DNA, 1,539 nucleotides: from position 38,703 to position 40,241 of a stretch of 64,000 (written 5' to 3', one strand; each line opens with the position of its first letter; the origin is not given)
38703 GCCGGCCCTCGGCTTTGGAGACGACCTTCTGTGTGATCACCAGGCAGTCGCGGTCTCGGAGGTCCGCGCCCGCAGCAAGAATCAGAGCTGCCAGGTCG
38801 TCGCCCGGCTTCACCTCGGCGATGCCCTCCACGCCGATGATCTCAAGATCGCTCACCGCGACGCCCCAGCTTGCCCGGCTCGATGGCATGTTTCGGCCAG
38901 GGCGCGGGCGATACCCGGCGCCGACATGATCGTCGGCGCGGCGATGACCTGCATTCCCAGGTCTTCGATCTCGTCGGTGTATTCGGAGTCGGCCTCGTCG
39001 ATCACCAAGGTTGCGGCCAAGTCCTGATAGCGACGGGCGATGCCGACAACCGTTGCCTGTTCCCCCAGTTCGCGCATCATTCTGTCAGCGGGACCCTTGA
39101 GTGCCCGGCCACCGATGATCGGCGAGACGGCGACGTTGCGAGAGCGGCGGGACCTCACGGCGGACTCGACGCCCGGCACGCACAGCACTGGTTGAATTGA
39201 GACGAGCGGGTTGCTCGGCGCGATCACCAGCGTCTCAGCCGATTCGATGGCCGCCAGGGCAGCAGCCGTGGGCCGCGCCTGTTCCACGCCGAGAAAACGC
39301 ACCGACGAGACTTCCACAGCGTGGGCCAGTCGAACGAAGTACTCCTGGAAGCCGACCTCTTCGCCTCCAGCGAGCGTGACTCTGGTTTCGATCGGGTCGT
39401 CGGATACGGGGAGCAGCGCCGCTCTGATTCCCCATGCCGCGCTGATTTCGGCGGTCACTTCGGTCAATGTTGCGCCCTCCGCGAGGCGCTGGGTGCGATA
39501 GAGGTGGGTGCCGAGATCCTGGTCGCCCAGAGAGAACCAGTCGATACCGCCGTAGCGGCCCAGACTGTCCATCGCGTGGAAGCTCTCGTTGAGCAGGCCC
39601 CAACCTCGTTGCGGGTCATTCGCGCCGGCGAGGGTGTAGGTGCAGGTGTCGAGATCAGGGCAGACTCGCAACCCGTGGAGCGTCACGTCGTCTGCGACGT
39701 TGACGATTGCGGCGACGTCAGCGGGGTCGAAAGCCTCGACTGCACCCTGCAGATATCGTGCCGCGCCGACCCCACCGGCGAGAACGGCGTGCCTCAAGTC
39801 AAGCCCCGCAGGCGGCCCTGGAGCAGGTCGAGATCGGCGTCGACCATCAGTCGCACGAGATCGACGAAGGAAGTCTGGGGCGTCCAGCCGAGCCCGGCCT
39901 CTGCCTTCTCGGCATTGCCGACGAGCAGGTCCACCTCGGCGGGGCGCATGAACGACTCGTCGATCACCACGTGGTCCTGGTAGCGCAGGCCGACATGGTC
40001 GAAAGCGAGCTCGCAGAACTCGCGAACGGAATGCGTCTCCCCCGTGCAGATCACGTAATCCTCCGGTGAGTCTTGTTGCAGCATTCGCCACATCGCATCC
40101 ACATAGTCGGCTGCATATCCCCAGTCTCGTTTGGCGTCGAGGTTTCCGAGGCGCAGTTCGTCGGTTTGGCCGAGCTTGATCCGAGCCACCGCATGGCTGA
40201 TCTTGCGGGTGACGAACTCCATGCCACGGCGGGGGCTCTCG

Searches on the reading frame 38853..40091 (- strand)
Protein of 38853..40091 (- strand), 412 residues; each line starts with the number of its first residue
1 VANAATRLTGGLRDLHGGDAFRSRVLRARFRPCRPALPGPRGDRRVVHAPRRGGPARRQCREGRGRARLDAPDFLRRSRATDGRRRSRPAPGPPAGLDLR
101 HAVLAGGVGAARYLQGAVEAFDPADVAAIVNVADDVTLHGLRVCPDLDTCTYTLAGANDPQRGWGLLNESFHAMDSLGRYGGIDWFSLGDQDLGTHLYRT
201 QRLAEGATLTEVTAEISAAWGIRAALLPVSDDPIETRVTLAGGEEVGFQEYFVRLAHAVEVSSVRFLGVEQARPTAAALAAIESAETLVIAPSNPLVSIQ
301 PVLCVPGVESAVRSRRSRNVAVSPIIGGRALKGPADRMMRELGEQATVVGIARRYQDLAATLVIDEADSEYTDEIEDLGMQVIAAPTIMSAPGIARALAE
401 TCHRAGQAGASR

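Call 8: search_protein_families(library=pfam, proteins=[window:38853-40091:-], max_evalue=0.001)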
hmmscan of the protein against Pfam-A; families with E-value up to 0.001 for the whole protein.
window:38853-40091:- (412 aa): 1 family
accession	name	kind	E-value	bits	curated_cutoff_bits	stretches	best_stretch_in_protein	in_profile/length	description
PF01933.23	CofD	-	1e-51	176.3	30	1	103-386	3-288/290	2-phospho-L-lactate transferase CofD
